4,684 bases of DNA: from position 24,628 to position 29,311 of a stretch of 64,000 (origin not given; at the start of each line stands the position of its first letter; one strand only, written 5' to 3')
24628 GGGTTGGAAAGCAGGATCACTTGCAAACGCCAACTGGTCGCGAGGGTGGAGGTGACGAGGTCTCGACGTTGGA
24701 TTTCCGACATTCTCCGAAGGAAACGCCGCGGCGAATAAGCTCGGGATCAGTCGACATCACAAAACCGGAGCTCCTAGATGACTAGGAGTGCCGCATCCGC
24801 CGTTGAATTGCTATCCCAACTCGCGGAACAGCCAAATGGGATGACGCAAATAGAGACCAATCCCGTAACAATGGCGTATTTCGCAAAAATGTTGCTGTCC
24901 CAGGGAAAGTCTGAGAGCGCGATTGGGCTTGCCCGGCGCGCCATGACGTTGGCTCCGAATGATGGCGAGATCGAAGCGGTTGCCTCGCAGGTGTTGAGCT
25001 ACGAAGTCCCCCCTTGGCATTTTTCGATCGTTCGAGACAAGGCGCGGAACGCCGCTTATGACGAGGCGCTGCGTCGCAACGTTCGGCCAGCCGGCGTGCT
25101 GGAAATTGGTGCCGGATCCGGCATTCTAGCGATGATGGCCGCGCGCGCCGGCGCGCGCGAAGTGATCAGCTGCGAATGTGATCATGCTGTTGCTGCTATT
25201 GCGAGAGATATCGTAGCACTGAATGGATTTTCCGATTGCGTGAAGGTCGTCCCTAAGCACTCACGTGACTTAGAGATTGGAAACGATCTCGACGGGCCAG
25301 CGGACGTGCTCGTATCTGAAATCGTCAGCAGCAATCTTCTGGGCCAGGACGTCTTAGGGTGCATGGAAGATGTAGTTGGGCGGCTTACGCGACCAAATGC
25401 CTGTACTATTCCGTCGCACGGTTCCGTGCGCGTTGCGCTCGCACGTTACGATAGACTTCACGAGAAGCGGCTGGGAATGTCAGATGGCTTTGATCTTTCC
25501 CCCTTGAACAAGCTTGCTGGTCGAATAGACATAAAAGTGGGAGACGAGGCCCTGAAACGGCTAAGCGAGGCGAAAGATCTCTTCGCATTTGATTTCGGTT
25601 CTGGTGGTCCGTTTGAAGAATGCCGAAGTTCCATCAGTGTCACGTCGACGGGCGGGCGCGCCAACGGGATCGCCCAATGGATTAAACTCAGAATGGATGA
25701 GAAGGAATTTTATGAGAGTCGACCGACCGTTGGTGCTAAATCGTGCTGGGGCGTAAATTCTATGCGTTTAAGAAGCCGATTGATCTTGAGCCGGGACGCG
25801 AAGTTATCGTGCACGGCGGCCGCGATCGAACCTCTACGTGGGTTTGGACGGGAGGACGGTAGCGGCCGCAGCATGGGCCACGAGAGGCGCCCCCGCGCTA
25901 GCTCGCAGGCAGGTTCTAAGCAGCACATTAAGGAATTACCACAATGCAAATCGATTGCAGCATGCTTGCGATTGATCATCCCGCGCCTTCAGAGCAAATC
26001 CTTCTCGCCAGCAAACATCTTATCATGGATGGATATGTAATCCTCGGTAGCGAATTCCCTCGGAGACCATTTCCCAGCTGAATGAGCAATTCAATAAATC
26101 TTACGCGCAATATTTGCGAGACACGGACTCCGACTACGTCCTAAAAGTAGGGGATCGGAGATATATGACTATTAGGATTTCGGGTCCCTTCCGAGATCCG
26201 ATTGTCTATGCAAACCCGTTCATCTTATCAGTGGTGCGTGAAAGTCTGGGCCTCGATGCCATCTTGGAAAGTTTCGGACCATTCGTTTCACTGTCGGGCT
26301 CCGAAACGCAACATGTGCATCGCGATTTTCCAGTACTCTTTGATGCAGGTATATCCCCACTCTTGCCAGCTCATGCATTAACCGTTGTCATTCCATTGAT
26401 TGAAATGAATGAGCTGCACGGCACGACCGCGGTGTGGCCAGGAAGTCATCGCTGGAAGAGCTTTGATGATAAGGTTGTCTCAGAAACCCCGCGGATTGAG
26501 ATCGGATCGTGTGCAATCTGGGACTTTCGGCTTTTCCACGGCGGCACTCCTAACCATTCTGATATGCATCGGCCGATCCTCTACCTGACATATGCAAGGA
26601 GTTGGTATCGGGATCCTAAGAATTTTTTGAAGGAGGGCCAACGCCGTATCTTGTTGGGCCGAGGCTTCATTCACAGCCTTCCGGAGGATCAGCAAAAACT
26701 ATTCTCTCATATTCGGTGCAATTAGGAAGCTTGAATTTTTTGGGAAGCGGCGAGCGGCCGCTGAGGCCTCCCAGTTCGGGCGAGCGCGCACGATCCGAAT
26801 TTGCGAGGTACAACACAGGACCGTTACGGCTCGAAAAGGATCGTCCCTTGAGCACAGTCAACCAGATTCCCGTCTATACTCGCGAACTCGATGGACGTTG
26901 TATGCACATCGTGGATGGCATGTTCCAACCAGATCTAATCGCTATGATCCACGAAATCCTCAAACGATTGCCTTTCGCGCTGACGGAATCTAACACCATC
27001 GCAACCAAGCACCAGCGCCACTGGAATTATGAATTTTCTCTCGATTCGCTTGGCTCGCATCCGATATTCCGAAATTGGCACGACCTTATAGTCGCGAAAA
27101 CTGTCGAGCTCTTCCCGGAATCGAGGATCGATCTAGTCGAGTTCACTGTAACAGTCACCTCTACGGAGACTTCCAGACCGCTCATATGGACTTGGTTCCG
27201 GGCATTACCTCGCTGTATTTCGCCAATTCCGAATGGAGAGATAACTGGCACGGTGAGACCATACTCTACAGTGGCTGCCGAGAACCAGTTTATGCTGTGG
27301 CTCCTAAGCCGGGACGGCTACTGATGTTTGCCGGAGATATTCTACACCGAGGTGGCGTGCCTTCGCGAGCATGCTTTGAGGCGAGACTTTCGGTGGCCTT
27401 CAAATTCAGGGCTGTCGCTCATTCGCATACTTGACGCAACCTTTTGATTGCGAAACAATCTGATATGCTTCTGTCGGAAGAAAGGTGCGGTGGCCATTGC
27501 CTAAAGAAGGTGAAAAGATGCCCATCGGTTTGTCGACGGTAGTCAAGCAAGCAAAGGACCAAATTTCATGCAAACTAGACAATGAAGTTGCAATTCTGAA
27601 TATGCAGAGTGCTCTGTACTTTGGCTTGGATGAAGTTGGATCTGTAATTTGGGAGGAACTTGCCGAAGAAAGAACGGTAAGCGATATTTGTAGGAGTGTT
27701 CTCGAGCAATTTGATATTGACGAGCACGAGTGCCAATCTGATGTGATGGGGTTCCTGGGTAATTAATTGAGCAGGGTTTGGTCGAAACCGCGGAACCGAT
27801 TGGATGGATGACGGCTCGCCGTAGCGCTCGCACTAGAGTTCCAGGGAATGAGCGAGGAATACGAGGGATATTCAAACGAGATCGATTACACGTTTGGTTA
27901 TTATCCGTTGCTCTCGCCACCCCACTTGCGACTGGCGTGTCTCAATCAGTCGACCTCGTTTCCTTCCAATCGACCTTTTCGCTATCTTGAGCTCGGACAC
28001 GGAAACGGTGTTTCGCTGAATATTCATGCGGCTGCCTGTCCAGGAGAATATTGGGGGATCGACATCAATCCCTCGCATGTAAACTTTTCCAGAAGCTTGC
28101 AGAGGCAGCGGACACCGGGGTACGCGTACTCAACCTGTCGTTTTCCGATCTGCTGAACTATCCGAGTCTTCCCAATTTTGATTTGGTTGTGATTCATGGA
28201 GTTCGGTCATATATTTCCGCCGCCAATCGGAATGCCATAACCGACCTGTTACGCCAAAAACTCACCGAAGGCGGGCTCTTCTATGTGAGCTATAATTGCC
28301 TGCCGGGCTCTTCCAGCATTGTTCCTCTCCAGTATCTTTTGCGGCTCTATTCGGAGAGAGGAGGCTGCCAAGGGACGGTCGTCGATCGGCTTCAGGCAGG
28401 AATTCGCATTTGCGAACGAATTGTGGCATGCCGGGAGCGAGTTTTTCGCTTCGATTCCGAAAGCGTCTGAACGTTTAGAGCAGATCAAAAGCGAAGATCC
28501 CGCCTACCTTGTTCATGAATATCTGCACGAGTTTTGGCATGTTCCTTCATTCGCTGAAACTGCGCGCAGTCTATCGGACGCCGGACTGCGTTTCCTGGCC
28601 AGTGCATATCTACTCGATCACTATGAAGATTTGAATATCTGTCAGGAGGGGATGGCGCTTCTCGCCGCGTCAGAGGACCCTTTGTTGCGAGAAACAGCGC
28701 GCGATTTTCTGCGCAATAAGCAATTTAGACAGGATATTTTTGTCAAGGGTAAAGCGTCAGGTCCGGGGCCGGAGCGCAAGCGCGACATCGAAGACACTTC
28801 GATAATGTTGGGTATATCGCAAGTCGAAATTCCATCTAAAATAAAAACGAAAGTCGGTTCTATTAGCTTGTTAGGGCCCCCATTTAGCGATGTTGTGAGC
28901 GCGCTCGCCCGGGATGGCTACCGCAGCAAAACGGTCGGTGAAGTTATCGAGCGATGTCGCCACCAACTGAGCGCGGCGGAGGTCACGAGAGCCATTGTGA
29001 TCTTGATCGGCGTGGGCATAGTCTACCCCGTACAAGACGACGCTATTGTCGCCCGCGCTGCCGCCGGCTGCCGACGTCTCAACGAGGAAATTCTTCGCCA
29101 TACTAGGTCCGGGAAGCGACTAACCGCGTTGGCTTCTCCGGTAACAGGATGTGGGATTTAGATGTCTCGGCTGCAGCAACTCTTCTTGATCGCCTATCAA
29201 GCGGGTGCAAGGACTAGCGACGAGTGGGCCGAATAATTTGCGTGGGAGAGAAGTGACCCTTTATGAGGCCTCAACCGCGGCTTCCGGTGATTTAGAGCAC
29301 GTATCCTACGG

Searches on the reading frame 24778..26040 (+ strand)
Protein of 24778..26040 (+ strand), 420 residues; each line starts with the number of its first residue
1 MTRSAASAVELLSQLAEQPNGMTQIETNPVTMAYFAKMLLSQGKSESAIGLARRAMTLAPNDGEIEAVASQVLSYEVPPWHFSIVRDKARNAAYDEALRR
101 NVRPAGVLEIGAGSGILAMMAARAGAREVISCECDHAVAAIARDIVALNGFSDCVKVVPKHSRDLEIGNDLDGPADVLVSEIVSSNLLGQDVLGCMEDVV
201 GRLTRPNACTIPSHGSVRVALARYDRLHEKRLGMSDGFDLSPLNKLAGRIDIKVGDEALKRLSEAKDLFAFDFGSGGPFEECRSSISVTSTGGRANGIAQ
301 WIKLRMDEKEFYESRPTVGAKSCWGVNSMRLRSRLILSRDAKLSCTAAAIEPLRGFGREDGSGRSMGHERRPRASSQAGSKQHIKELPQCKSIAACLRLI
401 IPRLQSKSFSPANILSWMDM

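Call 5: search_protein_families(library=ncbifam, proteins=[window:24778-26040:+], max_evalue=1)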
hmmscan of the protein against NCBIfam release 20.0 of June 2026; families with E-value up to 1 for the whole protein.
window:24778-26040:+ (420 aa): 23 families
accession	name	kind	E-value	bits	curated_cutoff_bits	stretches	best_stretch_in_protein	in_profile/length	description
TIGR00406.1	prmA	equivalog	4e-08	33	183.15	1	106-186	162-237/288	50S ribosomal protein L11 methyltransferase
NF001790.0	PRK00517.3-3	equivalog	4.1e-07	29.7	269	1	97-181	115-198/262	50S ribosomal protein L11 methyltransferase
NF043040.1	corrin_prot_MT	hypoth_equivalog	4.6e-06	26.2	180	1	94-191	31-127/216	corrinoid protein-associated methyltransferase CpaM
NF001785.0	PRK00517.2-2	equivalog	3.4e-05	23.1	188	1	99-154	141-196/282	50S ribosomal protein L11 methyltransferase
NF011529.0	PRK14968.1-3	equivalog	0.00013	21.4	162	1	105-152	36-82/198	putative methyltransferase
NF001784.0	PRK00517.2-1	equivalog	0.00041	19.9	244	1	100-188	148-235/290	50S ribosomal protein L11 methyltransferase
TIGR04188.1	methyltr_grsp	subfamily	0.00043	19.7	380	1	106-155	110-160/363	ATP-grasp peptide maturase system methyltransferase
NF001786.0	PRK00517.2-4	equivalog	0.00061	19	327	1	105-150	145-189/277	50S ribosomal protein L11 methyltransferase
TIGR01444.1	fkbM_fam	subfamily_domain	0.00074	20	37.7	1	107-158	2-53/143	FkbM family methyltransferase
NF047853.1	tRm6a37MtseTrmN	equivalog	0.0036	17.1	350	1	106-159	46-101/244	tRNA(1)(Val) (adenine(37)-N(6))-methyltransferase TrmN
TIGR00537.1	hemK_rel_arch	hypoth_equivalog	0.0043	16.8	87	1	100-150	16-65/179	HemK2/MTQ2 family protein methyltransferase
NF000499.2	Erm23S_rRNA_broad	equivalog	0.0044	16.4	212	1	104-144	26-63/244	23S ribosomal RNA methyltransferase Erm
TIGR00095.1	TIGR00095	equivalog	0.0054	16.4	117.5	1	86-158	36-108/194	16S rRNA (guanine(966)-N(2))-methyltransferase RsmD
TIGR00755.1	ksgA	equivalog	0.013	14.8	171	1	104-147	30-72/256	16S rRNA (adenine(1518)-N(6)/adenine(1519)-N(6))-dimethyltransferase RsmA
TIGR01983.1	UbiG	equivalog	0.026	13.8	102.95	1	85-143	33-88/228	bifunctional 2-polyprenyl-6-hydroxyphenol methylase/3-demethylubiquinol 3-O-methyltransferase UbiG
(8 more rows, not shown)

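Call 6: search_protein_families(library=pfam, proteins=[window:24778-26040:+], max_evalue=1)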
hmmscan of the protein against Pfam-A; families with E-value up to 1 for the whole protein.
window:24778-26040:+ (420 aa): 13 families
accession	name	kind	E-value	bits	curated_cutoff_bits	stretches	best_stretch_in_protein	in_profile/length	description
PF06325.19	PrmA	-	2.3e-08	34.3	22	1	105-186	163-238/296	Ribosomal protein L11 methyltransferase (PrmA)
PF13649.12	Methyltransf_25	-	0.00039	21.5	27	1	107-180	1-70/97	Methyltransferase domain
PF10294.15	Methyltransf_16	-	0.0064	16.7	21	1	97-157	40-102/174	Lysine methyltransferase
PF03602.21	Cons_hypoth95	-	0.009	16.1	24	1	87-157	26-96/182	Conserved hypothetical protein 95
PF05175.20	MTS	-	0.016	15.3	23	1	106-159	34-87/170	Methyltransferase small domain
PF13429.12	TPR_15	-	0.019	14.8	26.2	1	9-67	127-184/280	Tetratricopeptide repeat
PF08242.18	Methyltransf_12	-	0.034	15.3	30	1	108-207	1-95/98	Methyltransferase domain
PF13489.12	Methyltransf_23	-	0.08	13.1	27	1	94-154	13-61/164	Methyltransferase domain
PF02475.24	TRM5-TYW2_MTfase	-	0.091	13.2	28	1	107-172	40-102/164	TRM5/TYW2 methyltransferase domain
PF13578.12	Methyltransf_24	-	0.11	13.9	26.3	1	108-179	1-73/105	Methyltransferase domain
PF08241.18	Methyltransf_11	-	0.13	13.4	21.2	1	108-166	1-55/95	Methyltransferase domain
PF01135.25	PCMT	-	0.27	11.4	20.3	1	105-150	75-122/210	Protein-L-isoaspartate(D-aspartate) O-methyltransferase (PCMT)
PF13428.12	TPR_14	-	0.72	11.2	23.5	1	34-65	6-37/44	Tetratricopeptide repeat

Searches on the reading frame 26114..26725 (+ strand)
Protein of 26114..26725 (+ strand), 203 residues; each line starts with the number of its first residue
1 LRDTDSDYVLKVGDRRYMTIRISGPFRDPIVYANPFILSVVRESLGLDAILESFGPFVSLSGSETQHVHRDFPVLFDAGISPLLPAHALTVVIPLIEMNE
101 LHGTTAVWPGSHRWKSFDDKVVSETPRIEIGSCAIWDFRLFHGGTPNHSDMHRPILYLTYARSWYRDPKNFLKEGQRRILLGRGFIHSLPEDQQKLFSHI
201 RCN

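Call 5: search_protein_families(library=ncbifam, proteins=[window:26114-26725:+], max_evalue=1)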
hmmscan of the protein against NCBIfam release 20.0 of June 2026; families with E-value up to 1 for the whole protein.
window:26114-26725:+ (203 aa): 1 family
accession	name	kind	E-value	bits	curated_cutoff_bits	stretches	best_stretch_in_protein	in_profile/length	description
TIGR02408.1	ectoine_ThpD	equivalog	0.23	10.8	336.5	0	87-127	144-181/277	ectoine hydroxylase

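Call 6: search_protein_families(library=pfam, proteins=[window:26114-26725:+], max_evalue=1)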
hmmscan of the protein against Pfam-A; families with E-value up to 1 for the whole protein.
window:26114-26725:+ (203 aa): 1 family
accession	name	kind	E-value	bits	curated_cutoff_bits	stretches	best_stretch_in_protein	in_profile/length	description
PF05721.19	PhyH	-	4.8e-13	50.3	22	1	59-153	102-211/213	Phytanoyl-CoA dioxygenase (PhyH)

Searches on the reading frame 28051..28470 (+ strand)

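Call 5: search_protein_families(library=ncbifam, proteins=[window:28051-28470:+], max_evalue=1)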
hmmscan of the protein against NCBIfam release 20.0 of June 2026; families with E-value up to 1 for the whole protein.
window:28051-28470:+ (139 aa): 0 families

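Call 6: search_protein_families(library=pfam, proteins=[window:28051-28470:+], max_evalue=1)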
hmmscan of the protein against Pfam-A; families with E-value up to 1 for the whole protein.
window:28051-28470:+ (139 aa): 2 families
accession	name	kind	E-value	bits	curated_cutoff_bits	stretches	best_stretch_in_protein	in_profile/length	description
PF01739.24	CheR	-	0.00085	19.2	27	1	32-79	125-173/195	CheR methyltransferase, SAM binding domain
PF08242.18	Methyltransf_12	-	0.011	16.9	30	1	15-77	39-98/98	Methyltransferase domain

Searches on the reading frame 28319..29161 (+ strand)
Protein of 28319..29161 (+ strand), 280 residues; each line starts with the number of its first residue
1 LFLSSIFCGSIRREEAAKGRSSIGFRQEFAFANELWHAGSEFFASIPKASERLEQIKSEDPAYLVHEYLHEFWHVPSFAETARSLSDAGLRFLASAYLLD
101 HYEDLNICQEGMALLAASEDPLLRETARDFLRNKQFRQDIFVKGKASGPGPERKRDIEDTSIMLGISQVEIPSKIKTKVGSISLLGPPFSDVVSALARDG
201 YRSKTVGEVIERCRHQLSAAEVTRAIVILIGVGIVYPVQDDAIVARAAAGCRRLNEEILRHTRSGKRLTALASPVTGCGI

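Call 5: search_protein_families(library=ncbifam, proteins=[window:28319-29161:+], max_evalue=1)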
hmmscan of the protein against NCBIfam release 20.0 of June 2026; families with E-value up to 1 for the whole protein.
window:28319-29161:+ (280 aa): 1 family
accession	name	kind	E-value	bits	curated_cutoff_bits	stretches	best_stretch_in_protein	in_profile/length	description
NF038312.1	SCO5918_fam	hypoth_equivalog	0.019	15.1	60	1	195-229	35-70/98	SCO5918 family protein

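Call 6: search_protein_families(library=pfam, proteins=[window:28319-29161:+], max_evalue=1)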
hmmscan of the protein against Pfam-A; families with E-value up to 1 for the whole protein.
window:28319-29161:+ (280 aa): 1 family
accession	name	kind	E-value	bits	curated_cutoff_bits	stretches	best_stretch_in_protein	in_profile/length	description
PF10119.14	MethyTransf_Reg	-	2.3e-25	89.6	25.5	1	61-143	2-84/84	Predicted methyltransferase regulatory domain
